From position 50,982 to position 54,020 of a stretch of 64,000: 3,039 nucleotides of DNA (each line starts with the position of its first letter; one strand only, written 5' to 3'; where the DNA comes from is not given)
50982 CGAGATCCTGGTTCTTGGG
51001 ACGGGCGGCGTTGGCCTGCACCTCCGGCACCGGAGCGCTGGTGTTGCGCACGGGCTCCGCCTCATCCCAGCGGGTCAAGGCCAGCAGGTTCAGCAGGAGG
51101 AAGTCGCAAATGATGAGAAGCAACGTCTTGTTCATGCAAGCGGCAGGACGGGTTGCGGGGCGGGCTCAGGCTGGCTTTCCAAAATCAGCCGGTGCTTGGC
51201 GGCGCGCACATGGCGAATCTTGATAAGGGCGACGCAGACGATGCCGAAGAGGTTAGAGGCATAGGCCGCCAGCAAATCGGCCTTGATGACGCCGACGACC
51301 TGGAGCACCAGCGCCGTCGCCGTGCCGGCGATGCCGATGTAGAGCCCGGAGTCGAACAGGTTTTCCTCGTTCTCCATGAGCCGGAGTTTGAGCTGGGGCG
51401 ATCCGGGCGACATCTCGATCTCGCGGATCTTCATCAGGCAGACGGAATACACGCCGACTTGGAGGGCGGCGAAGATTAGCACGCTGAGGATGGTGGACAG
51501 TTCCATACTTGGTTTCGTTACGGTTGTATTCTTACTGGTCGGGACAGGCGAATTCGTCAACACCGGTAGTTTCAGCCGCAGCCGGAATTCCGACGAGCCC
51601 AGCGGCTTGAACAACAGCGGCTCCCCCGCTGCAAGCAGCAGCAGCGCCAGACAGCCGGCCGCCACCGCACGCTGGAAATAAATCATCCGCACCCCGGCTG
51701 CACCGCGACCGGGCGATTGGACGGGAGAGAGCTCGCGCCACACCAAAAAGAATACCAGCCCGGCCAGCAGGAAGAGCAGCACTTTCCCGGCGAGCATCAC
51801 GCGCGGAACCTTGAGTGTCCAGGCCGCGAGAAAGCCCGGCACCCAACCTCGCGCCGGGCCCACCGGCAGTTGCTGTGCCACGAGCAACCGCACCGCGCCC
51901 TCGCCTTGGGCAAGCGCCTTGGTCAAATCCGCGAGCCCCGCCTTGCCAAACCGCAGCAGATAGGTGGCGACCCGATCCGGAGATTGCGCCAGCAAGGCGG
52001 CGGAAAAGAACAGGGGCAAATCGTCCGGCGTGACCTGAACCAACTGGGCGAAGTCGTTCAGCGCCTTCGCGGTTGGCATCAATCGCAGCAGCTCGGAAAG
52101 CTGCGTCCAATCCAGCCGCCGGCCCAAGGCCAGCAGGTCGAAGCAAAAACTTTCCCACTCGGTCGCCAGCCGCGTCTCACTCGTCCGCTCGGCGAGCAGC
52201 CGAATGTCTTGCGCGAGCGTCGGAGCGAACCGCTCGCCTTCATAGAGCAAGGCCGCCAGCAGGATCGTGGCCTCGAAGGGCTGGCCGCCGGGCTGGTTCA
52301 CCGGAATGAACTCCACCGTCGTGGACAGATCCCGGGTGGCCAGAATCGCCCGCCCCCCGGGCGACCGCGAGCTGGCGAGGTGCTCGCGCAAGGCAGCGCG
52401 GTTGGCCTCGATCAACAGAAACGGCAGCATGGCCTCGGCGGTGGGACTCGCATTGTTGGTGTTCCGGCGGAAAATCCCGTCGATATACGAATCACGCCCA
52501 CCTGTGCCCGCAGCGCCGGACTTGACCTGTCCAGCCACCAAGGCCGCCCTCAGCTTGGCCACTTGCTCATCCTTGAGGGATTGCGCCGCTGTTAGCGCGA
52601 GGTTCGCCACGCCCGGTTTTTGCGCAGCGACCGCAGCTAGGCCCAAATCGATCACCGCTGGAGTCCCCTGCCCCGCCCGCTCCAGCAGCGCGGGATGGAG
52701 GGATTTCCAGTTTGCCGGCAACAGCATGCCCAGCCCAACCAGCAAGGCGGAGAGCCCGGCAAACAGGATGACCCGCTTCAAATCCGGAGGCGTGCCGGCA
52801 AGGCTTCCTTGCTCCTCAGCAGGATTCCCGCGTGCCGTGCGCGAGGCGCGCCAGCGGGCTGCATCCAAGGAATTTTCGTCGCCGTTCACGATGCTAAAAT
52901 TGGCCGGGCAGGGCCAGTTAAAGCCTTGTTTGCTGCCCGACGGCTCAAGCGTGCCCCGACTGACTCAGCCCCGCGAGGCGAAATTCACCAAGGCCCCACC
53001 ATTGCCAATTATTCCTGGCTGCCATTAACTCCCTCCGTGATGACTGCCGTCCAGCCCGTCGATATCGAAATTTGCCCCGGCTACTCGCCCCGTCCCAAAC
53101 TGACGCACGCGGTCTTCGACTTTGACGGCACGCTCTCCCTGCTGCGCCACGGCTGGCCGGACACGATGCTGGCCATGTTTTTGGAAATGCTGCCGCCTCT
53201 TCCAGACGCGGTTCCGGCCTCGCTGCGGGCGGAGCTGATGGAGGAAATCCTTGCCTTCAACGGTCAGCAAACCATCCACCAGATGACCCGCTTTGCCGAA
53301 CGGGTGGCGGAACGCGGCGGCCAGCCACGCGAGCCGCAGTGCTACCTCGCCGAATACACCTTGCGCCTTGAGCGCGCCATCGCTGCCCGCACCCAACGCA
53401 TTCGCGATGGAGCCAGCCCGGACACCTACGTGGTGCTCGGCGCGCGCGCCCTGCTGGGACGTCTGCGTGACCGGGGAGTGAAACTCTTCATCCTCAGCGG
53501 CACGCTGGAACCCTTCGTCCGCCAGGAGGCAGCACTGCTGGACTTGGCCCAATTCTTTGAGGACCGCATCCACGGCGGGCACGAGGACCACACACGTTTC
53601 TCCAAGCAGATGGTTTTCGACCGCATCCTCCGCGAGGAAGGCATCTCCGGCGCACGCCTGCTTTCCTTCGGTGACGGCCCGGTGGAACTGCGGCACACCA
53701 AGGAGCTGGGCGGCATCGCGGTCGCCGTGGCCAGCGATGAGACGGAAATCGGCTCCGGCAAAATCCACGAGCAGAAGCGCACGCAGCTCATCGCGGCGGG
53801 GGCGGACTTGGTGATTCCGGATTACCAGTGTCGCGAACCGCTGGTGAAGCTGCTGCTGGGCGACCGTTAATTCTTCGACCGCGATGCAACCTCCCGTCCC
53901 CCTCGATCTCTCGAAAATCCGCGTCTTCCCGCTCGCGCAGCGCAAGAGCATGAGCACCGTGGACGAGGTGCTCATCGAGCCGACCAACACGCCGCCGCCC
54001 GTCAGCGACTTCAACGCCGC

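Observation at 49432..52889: Orphan two-gene membrane module with ion-motor (MotA/ExbB-like + TM-Asp partner) hallmarks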

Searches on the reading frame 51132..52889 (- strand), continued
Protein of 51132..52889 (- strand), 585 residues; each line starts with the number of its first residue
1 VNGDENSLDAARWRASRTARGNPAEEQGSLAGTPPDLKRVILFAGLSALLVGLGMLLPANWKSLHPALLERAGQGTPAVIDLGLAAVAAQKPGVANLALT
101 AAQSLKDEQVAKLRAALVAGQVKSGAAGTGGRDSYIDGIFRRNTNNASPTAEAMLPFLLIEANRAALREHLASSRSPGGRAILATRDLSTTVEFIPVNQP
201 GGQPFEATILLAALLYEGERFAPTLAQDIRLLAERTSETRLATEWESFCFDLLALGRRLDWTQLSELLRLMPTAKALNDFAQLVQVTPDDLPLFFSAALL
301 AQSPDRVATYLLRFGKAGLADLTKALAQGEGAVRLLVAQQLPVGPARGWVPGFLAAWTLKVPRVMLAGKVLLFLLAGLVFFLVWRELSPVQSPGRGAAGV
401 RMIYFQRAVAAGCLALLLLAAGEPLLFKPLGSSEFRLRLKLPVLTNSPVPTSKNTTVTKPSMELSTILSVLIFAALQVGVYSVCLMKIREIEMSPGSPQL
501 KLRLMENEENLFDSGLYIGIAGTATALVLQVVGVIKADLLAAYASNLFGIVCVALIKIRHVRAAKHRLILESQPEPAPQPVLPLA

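Call 32: search_protein_representatives(alignment_id=A1)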
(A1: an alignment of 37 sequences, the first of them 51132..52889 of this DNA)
Query: 37 sequences, 557 profile positions. Proteins with E-value up to 0.001 (for the whole library): 753; up to 1e-10: 547; up to 1e-30: 336. The best 150 are listed.
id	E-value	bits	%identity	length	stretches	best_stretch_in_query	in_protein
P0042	3.1e-236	801.8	-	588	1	9-553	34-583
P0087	4.6e-231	784.8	-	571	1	5-555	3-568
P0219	7.6e-209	711.4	-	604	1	14-555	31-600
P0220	5.1e-206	702.1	-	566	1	17-551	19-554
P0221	9.2e-201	684.8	-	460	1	103-551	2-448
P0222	6.4e-195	665.5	-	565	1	5-546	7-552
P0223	4.9e-192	656.0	-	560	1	6-547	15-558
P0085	5.9e-192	655.7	-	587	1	4-552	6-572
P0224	3.8e-181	620.0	-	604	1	14-548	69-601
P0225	2.0e-169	581.3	-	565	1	14-549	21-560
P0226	1.3e-167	575.3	-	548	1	2-548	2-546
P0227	2.5e-165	567.8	-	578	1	11-549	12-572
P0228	4.0e-163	560.5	-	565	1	6-548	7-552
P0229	4.3e-162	557.1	-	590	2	8-367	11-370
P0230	5.0e-157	540.4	-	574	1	15-549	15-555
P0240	3.9e-135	468.1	-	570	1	14-546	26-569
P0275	1.4e-112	393.7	-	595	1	14-551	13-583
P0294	4.7e-108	378.7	-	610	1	14-551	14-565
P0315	2.7e-104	366.3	-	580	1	14-546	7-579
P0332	2.2e-100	353.4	-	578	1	10-545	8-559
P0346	2.2e-97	343.5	-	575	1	16-545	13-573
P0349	5.3e-97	342.2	-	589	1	15-549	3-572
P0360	5.2e-94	332.3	-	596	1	16-547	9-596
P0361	7.6e-94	331.8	-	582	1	15-546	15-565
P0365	5.5e-93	329.0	-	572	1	11-550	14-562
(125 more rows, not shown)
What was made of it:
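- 51132..52889 (-): Gene A: a 585-aa polytopic inner-membrane protein with six predicted TM helices and no family annotation. 753 representative clusters in the exhaustive search (call 32).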

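Call 33: find_related_loci(query=A1, collection=genome_contigs, flank=6000)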
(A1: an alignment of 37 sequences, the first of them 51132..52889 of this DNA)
Query A1 (585 aa) in genome_contigs; peptide patterns used: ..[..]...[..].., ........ (x = any residue, [..] = any of these).
593 stretches matched a pattern; 546 encode a relative of the query (tblastn E <= 1e-3); the best 80 are kept; 80 distinct loci.
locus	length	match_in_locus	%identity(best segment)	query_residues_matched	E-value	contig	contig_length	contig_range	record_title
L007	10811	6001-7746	94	1-585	0e+0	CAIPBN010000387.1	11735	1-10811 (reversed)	MAG: uncultured Verrucomicrobia bacterium isolate Erken-D9_bin-0968 genome assembly, contig: bin-0968:387/949, whole gen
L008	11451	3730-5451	67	1-575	0e+0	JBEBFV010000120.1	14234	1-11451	MAG: Limisphaerales bacterium isolate ASF_5 NODE_2317_length_14234_cov_4.320057, whole genome shotgun sequence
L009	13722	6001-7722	67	1-575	0e+0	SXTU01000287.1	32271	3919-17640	MAG: Verrucomicrobiales bacterium isolate F1-140-MAGs124 F1-140__c523484, whole genome shotgun sequence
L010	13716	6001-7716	67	1-573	0e+0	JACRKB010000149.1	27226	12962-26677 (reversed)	MAG: Verrucomicrobia bacterium isolate NC_groundwater_1844_Pr3_B-0.1um_65_12 SR-2_scaffold_141_1999943, whole genome sho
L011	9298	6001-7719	67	1-575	0e+0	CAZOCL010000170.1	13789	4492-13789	MAG TPA_asm: uncultured Klebsiella sp. isolate SRP193066_co2_110 genome assembly, contig: NODE_2347_length_13789_cov_11.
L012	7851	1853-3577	67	1-575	0e+0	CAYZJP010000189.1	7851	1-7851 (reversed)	MAG TPA_asm: uncultured Klebsiella sp. isolate binchicken_co185_144 genome assembly, contig: NODE_17370_length_7851_cov_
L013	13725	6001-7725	66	1-575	0e+0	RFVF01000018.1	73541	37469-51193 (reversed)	MAG: Proteobacteria bacterium isolate WB5_2B_004 contig_100_17, whole genome shotgun sequence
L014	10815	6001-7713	66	1-575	0e+0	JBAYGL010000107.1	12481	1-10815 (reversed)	MAG: Limisphaerales bacterium isolate SO_2016_GW1_124 scaffold08936_OW334_2016, whole genome shotgun sequence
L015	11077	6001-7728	67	1-575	0e+0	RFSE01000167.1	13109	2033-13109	MAG: Proteobacteria bacterium isolate WB4_2_1501 contig_100_166, whole genome shotgun sequence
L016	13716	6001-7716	67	1-573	0e+0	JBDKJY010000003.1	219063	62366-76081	MAG: Verrucomicrobiota bacterium isolate gunnisonriver_2019_sw_WHONDRS-S19S_0062_A_bin.17 scaffold_0000005, whole genome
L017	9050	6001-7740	67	1-581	0e+0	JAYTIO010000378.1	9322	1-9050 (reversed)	MAG: Pedosphaera sp. isolate GFS_2771 GFS_2771_377, whole genome shotgun sequence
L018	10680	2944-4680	64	1-579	0e+0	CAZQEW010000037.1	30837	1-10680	MAG TPA_asm: uncultured Klebsiella sp. isolate SRP193358_co1_145 genome assembly, contig: NODE_3130_length_30837_cov_7.9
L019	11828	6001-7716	66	1-573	0e+0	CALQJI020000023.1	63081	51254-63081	MAG: Klebsiella pneumoniae isolate HRSG-E1-bin-52 genome assembly, contig: HRSG-H1-C159, whole genome shotgun sequence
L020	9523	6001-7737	64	1-577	0e+0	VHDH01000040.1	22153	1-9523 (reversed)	MAG: Verrucomicrobia bacterium isolate K_Offshore_80m_m2_222 K_Offshore_80m_m2_222_Ga0194132_10004955, whole genome shot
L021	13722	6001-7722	68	1-575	0e+0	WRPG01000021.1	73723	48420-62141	MAG: Limisphaerales bacterium isolate X3_MaxBin.016 scaffold_283, whole genome shotgun sequence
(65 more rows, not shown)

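Call 64: search_protein_families(library=pfam, alignment_id=A6, max_evalue=10)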
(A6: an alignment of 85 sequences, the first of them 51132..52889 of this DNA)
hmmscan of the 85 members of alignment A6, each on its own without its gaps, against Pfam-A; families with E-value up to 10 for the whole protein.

A. member 1, window:51132-52889:- (585 aa): 0 families

B. families by the number of members that match (of 85 scanned): 60 families (the first 25 are shown)
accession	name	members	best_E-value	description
PF00558.24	Vpu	8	0.016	Vpu protein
PF09990.14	DUF2231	7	0.034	Predicted membrane protein (DUF2231)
PF14242.11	DUF4342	3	0.063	Domain of unknown function (DUF4342)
PF06024.17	Orf78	2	0.032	Orf78 (ac78)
PF23696.1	YneP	2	0.098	YneP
PF01226.23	Form_Nir_trans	2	0.24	Formate/nitrite transporter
PF13273.12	DUF4064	2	0.83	Protein of unknown function (DUF4064)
PF24432.1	DUF7555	1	0.016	Family of unknown function (DUF7555)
PF13663.11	DUF4148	1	0.023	Domain of unknown function (DUF4148)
PF14927.11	Neurensin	1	0.028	Neurensin/Transmembrane protein 74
PF11779.13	SPT_ssu-like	1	0.041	Small subunit of serine palmitoyltransferase-like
PF07695.17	7TMR-DISM_7TM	1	0.043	7TM diverse intracellular signalling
PF06610.18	AlaE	1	0.046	L-alanine exporter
PF25140.1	PGAP1_TMD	1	0.048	GPI inositol-deacylase transmembrane domain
PF11836.14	Phage_TAC_11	1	0.054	Phage tail tube protein, GTA-gp10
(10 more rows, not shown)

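Call 65: list_cluster_members(proteins=[P0365, P0361, P0360, P0349, P0346, P0332, P0315, P0294, P0275, P0240])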
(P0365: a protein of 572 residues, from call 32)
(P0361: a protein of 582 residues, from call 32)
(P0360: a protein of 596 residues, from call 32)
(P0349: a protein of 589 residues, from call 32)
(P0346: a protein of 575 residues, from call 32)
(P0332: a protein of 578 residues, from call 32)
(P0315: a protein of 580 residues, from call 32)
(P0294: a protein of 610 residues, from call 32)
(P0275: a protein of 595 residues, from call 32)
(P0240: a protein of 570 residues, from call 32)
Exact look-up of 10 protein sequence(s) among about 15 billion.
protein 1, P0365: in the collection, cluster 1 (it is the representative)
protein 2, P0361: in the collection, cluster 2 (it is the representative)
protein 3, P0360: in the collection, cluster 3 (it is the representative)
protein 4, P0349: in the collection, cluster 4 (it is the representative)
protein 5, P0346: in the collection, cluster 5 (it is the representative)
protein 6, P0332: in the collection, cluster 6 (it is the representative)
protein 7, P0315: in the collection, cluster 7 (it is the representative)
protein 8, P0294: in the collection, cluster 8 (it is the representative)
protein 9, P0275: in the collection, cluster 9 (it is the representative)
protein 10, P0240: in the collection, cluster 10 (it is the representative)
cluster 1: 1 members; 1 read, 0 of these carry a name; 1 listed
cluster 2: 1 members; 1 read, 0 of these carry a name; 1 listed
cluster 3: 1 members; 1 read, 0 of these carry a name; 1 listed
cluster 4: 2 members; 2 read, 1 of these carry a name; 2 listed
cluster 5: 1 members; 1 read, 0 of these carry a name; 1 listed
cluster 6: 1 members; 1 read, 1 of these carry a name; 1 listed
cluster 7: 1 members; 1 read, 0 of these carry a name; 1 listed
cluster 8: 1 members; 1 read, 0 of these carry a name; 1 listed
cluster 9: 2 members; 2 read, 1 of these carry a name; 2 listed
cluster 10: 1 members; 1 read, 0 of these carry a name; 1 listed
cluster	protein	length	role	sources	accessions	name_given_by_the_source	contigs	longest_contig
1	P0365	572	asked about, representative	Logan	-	-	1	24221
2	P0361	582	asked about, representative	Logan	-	-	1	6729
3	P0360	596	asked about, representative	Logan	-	-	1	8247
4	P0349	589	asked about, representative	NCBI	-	-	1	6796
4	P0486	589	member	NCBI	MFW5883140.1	MAG: hypothetical protein ACOCVG_02120 [Verrucomicrobiota bacterium]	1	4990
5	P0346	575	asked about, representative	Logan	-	-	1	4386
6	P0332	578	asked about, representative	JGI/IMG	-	hypothetical protein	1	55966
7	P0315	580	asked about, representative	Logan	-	-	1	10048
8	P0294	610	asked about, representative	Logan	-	-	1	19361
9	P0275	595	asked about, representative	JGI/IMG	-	hypothetical protein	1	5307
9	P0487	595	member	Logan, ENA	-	-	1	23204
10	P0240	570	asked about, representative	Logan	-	-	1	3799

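Call 66: find_encoding_contigs(protein=P0332, flank=7000, max_places=1)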
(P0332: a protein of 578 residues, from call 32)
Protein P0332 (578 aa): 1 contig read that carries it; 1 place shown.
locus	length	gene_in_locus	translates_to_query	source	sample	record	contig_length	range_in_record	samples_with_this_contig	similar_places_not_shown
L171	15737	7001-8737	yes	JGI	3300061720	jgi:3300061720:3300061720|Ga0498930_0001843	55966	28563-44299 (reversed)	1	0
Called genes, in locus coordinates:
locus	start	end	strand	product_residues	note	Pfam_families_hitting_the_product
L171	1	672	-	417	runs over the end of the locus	PF01136:Peptidase_U32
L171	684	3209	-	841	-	PF17804:TSP_NTD, PF00595:PDZ, PF17820:PDZ_6 (weak), PF03572:Peptidase_S41, PF11818:DUF3340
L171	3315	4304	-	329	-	PF01694:Rhomboid, PF20216:DUF6576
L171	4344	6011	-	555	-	PF02690:Na_Pi_cotrans, PF01895:PhoU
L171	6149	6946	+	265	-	PF01557:FAA_hydrolase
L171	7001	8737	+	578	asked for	-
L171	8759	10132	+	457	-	-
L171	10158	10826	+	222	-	PF00702:Hydrolase, PF13419:HAD_2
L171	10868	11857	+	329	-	PF01869:BcrAD_BadFG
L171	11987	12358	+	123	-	PF00550:PP-binding (weak)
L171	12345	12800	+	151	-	PF07977:FabA, PF22818:ApeI-like (weak)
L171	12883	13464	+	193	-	PF01476:LysM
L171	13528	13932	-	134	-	PF01475:FUR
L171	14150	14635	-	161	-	-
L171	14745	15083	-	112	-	PF00543:P-II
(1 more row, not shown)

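Call 67: find_encoding_contigs(protein=P0365, flank=7000, max_places=1)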
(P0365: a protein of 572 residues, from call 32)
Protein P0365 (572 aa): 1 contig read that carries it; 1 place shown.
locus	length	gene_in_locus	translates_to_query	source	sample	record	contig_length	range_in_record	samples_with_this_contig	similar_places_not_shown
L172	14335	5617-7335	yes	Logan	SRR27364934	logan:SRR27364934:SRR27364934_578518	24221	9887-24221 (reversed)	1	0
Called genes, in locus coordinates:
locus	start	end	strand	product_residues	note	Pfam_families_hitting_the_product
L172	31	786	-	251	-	PF12679:ABC2_membrane_2, PF13346:ABC2_membrane_5 (faint), PF12730:ABC2_membrane_4, PF12698:ABC2_membrane_3 (weak)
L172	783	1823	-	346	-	PF00005:ABC_tran, PF13304:AAA_21 (weak), PF13732:DrrA1-3_C (weak)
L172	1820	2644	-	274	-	PF03309:Pan_kinase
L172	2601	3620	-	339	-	PF08279:HTH_11, PF03099:BPL_LplA_LipB, PF02237:BPL_C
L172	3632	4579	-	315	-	PF02749:QRPTase_N, PF01729:QRPTase_C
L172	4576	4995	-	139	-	PF01475:FUR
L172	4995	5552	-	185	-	PF01327:Pep_deformylase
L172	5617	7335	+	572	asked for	-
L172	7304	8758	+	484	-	-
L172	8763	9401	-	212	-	PF00702:Hydrolase, PF12710:HAD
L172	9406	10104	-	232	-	PF09844:DUF2071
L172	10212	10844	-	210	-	PF01553:Acyltransferase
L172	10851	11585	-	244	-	PF02224:Cytidylate_kin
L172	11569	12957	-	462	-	PF00275:EPSP_synthase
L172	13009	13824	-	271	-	PF02153:PDH_N, PF20463:PDH_C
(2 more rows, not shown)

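Call 76: search_solved_structures(query=A6, max_evalue=10, show_alignments=2)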
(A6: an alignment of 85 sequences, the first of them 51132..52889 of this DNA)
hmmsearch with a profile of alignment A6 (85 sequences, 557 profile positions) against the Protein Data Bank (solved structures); distinct sequences matched with E-value up to 10: 1.
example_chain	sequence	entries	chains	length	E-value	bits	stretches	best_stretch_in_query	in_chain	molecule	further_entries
6tb4_F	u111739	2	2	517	2.2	10.2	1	36-121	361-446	Spt20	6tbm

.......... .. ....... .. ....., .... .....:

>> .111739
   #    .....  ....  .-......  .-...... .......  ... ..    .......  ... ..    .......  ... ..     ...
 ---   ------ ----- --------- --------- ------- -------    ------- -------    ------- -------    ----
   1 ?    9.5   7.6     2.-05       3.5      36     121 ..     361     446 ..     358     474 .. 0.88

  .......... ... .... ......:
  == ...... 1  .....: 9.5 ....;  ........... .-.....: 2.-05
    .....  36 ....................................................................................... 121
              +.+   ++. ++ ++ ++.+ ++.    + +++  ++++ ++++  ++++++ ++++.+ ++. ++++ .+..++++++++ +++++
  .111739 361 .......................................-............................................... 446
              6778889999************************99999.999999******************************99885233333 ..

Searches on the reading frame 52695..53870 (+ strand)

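Call 22: search_protein_families(library=pfam, proteins=[window:52695-53870:+], max_evalue=0.001)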
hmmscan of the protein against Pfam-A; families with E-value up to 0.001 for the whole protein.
window:52695-53870:+ (391 aa): 3 families
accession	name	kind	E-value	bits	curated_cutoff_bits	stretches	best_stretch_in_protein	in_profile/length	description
PF00702.32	Hydrolase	-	2.9e-10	41.3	26.4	1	139-331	4-183/191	haloacid dehalogenase-like hydrolase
PF12710.13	HAD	-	5.7e-08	33.8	27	1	139-329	1-182/189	haloacid dehalogenase-like hydrolase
PF13419.12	HAD_2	-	2.8e-05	24.8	23.8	1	140-339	2-172/178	Haloacid dehalogenase-like hydrolase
